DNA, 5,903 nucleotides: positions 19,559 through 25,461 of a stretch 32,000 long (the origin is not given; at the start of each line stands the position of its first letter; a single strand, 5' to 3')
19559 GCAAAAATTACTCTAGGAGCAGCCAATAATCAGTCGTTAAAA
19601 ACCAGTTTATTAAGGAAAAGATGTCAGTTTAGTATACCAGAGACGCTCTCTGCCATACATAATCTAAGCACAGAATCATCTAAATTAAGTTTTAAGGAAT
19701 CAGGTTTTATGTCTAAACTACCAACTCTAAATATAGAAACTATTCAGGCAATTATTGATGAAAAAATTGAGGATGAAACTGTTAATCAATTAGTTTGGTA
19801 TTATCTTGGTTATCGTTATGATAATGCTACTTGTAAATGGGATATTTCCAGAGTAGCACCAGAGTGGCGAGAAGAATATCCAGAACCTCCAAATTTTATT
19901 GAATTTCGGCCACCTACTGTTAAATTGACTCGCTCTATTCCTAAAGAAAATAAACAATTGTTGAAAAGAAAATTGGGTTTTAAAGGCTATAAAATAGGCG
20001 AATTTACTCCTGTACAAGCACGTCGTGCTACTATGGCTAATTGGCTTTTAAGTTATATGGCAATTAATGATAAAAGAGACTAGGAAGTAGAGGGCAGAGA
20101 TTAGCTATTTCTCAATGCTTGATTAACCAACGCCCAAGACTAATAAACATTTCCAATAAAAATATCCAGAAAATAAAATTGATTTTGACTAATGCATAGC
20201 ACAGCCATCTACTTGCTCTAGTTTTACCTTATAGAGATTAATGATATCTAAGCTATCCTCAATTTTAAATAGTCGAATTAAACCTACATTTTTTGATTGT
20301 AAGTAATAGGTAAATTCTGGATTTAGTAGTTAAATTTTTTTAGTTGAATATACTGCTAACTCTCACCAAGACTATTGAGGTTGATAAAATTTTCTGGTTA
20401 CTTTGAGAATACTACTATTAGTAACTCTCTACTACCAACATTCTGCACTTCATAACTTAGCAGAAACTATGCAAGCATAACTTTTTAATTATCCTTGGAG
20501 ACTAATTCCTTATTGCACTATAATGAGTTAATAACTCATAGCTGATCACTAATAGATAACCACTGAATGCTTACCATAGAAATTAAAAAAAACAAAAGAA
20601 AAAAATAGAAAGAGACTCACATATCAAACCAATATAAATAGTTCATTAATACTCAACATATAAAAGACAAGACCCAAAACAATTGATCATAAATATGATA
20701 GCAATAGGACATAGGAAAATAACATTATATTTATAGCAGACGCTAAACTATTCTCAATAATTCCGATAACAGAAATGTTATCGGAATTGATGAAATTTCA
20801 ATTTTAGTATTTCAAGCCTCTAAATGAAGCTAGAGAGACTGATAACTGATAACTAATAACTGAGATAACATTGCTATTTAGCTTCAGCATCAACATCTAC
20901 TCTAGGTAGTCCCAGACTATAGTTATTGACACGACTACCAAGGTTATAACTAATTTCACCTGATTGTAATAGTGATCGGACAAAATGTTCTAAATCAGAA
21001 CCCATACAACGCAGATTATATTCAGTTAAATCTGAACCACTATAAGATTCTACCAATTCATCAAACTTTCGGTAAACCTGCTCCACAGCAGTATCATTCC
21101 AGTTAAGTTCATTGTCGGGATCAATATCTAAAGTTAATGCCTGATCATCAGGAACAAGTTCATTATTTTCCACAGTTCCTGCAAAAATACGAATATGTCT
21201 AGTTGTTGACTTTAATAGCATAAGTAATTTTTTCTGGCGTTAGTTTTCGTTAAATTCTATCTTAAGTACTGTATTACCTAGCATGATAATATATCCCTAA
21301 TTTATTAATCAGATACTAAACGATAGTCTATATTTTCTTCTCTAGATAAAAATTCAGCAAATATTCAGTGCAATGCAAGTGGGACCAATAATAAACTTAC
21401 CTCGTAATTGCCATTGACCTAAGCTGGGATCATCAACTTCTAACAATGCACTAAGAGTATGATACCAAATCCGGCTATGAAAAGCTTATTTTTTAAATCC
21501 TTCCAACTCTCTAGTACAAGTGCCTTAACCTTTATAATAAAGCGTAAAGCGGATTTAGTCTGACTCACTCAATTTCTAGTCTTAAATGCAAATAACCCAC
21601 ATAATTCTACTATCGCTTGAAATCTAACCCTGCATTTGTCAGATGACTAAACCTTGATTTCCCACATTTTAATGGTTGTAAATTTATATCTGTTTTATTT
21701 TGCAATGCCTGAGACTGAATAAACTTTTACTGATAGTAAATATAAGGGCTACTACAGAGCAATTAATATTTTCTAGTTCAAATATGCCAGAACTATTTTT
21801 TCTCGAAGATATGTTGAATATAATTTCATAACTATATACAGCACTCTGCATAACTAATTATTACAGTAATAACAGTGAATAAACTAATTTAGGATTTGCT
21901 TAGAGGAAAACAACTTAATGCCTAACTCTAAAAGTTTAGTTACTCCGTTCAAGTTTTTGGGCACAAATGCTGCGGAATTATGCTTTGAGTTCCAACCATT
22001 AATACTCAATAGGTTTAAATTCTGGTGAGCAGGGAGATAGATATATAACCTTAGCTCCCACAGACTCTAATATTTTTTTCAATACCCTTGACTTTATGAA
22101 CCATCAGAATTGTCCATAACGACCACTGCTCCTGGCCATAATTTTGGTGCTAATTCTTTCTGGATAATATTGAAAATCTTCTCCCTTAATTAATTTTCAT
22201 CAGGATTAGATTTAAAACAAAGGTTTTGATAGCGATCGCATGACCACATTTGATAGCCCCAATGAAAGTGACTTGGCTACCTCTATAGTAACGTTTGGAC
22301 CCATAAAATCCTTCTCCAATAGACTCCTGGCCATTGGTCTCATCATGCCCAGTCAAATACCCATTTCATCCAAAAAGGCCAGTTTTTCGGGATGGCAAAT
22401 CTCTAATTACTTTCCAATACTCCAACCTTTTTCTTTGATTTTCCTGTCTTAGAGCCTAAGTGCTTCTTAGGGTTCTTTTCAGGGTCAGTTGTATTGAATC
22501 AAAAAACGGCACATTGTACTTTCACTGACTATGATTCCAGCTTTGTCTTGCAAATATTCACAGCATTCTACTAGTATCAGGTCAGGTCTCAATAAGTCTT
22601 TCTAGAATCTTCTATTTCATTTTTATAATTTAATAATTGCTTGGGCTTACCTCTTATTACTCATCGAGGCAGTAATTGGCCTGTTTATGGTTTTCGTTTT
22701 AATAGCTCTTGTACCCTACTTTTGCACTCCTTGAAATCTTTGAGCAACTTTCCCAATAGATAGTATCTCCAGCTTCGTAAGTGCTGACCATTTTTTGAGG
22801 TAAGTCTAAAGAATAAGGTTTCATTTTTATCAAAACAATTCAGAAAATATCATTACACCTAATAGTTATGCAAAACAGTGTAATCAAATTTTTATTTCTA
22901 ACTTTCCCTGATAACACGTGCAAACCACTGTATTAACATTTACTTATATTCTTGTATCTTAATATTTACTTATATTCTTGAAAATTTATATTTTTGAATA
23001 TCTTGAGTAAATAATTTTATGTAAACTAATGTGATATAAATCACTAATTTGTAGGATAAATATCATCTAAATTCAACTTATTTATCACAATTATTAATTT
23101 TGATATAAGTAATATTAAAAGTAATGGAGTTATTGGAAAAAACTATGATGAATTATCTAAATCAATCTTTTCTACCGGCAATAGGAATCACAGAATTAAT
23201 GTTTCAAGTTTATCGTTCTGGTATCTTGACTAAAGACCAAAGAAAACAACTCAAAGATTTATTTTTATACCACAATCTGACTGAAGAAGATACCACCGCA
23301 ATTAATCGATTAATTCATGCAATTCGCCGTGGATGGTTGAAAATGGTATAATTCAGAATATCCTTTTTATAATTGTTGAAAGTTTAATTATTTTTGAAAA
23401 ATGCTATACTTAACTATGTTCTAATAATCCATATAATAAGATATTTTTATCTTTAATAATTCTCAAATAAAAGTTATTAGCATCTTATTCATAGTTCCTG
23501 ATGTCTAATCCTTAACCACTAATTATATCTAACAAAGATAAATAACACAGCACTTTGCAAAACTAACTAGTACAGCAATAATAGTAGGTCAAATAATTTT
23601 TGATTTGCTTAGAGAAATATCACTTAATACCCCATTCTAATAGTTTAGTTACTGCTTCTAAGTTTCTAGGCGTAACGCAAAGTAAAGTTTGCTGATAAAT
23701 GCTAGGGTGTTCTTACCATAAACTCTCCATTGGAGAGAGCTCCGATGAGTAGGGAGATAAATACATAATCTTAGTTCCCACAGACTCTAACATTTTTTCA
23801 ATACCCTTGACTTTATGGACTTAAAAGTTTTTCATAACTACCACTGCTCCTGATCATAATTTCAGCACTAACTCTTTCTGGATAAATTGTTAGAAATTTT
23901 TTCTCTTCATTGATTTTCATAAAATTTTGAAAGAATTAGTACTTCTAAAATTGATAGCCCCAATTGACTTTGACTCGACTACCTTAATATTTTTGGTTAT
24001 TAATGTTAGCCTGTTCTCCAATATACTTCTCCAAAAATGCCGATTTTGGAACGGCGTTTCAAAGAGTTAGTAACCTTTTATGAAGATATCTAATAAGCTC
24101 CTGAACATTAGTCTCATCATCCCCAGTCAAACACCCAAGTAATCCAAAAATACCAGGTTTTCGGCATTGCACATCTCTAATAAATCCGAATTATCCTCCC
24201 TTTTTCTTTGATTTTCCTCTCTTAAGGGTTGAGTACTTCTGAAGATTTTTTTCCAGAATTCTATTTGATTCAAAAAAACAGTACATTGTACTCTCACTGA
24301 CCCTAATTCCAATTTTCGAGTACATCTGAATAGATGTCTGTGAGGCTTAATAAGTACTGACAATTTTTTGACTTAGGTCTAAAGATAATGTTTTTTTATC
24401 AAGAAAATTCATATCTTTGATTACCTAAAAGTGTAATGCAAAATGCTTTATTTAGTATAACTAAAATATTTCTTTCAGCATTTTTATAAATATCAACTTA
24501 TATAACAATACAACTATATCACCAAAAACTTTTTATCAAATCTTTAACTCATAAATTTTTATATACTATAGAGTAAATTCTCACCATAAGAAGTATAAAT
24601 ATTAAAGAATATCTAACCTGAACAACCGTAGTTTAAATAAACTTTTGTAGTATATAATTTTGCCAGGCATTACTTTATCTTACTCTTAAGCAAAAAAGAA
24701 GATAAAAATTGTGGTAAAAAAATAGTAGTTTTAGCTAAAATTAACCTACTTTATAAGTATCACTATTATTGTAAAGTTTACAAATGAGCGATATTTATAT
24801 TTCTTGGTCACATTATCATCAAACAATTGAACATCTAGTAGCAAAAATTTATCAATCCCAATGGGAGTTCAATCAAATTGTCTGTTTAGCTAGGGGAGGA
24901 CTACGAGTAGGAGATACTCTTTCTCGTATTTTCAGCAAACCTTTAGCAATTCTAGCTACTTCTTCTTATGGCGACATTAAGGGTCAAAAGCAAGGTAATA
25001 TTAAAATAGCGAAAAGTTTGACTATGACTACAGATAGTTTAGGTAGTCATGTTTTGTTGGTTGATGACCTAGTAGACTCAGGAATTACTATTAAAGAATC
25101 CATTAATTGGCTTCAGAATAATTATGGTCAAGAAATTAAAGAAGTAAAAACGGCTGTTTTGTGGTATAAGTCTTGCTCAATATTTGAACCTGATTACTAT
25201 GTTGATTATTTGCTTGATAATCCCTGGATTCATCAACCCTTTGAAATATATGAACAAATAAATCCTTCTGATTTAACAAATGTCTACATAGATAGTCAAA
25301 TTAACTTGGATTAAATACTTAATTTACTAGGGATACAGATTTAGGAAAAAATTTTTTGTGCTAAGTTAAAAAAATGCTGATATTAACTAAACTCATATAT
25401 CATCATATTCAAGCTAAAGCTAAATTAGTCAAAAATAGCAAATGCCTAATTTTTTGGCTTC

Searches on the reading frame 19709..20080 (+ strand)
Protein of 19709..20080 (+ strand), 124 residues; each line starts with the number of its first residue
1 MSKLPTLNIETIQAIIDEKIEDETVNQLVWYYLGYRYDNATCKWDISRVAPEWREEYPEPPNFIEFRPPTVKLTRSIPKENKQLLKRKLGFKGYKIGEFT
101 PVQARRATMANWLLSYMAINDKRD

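Call 13: search_protein_families(library=pfam, proteins=[window:19709-20080:+], max_evalue=0.01)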
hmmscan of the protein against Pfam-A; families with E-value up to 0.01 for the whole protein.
window:19709-20080:+ (124 aa): 1 family
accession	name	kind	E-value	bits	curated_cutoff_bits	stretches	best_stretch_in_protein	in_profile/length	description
PF08853.16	DUF1823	-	2.8e-53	179.3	25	1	7-117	2-112/113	Domain of unknown function (DUF1823)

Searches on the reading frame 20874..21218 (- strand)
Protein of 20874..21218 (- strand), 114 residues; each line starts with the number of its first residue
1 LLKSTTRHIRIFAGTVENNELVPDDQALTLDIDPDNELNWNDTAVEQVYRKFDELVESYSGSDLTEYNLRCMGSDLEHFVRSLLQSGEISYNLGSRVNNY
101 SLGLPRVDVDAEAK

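Call 13: search_protein_families(library=pfam, proteins=[window:20874-21218:-], max_evalue=0.01)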
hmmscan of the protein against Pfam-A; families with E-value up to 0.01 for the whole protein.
window:20874-21218:- (114 aa): 1 family
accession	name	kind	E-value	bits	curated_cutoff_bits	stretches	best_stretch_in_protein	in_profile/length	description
PF10664.14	NdhM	-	8.1e-53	177.7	27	1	2-107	1-106/107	Cyanobacterial and plastid NDH-1 subunit M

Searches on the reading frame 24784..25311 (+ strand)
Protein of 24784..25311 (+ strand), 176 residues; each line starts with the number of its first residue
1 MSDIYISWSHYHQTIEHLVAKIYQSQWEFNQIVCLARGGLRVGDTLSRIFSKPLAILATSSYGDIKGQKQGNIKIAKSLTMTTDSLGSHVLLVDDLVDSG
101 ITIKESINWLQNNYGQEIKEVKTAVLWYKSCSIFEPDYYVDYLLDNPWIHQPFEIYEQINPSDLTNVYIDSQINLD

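Call 13: search_protein_families(library=pfam, proteins=[window:24784-25311:+], max_evalue=0.01)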
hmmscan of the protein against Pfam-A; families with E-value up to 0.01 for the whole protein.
window:24784-25311:+ (176 aa): 1 family
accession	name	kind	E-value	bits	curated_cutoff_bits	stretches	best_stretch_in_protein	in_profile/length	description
PF00156.33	Pribosyltran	-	1e-28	100.1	26.3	1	7-157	1-157/158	Phosphoribosyl transferase domain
